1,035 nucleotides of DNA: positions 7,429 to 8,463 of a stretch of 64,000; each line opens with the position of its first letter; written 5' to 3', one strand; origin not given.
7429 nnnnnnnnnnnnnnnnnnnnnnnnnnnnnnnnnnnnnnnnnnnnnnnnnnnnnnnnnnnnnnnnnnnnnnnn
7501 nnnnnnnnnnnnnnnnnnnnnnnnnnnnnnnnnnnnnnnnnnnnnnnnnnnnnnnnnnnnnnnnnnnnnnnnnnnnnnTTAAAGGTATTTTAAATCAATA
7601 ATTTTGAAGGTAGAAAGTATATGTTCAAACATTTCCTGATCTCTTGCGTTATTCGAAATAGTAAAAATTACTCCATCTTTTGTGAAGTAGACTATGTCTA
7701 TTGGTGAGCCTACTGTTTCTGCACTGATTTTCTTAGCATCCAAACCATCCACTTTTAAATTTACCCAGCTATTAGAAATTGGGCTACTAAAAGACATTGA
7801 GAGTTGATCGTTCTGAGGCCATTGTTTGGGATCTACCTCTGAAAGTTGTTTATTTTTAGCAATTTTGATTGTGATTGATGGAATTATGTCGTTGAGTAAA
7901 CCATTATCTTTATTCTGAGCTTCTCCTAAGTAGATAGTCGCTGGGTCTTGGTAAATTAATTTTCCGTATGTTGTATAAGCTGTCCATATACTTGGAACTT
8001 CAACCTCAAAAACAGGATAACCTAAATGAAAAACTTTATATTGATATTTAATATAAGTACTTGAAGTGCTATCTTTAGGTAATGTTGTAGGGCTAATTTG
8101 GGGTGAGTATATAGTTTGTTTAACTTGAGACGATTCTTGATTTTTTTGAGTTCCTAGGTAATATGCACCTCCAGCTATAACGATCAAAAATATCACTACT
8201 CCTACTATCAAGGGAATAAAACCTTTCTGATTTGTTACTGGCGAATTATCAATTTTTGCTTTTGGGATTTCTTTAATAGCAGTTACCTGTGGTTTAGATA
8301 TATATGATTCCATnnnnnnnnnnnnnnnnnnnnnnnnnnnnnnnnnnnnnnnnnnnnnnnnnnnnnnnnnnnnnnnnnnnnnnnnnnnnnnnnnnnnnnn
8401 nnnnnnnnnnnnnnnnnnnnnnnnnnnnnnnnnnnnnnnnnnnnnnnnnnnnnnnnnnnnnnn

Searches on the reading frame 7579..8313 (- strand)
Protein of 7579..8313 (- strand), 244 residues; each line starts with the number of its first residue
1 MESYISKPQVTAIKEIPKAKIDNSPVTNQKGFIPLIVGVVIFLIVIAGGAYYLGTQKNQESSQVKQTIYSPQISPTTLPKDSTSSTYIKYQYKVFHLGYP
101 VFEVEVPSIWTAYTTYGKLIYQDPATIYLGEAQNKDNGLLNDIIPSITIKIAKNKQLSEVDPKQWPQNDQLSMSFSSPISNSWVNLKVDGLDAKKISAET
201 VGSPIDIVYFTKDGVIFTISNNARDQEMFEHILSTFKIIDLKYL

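Call 7: search_protein_families(library=pfam, proteins=[window:7579-8313:-], max_evalue=0.1)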
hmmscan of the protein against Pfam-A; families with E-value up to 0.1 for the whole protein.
window:7579-8313:- (244 aa): 1 family
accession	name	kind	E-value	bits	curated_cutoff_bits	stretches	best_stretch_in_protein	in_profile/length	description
PF07006.16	DUF1310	-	0.072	13.8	30.1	0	35-64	3-33/119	Protein of unknown function (DUF1310)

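Call 12: search_protein_families(library=phrogs, proteins=[window:7579-8313:-], max_evalue=0.1)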
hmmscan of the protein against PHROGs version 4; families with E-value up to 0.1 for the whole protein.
window:7579-8313:- (244 aa): 4 families
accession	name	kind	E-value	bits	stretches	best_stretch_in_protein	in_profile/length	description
phrog_32775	-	unknown function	0.029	14.8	1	31-93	60-127/283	-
phrog_5075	-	unknown function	0.06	13.4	1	179-240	156-216/394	-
phrog_34978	-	unknown function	0.081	13.5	0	163-223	29-89/169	-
phrog_23848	-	unknown function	0.082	14.2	0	195-233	10-50/73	-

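Call 13: search_protein_families(library=ncbifam, proteins=[window:7579-8313:-], max_evalue=0.1)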
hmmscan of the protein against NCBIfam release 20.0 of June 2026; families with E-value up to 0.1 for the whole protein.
window:7579-8313:- (244 aa): 0 families

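Call 93: search_protein_families(library=padloc, proteins=[window:7579-8313:-], max_evalue=0.01)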
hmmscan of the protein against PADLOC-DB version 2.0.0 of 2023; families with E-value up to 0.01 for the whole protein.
window:7579-8313:- (244 aa): 0 families
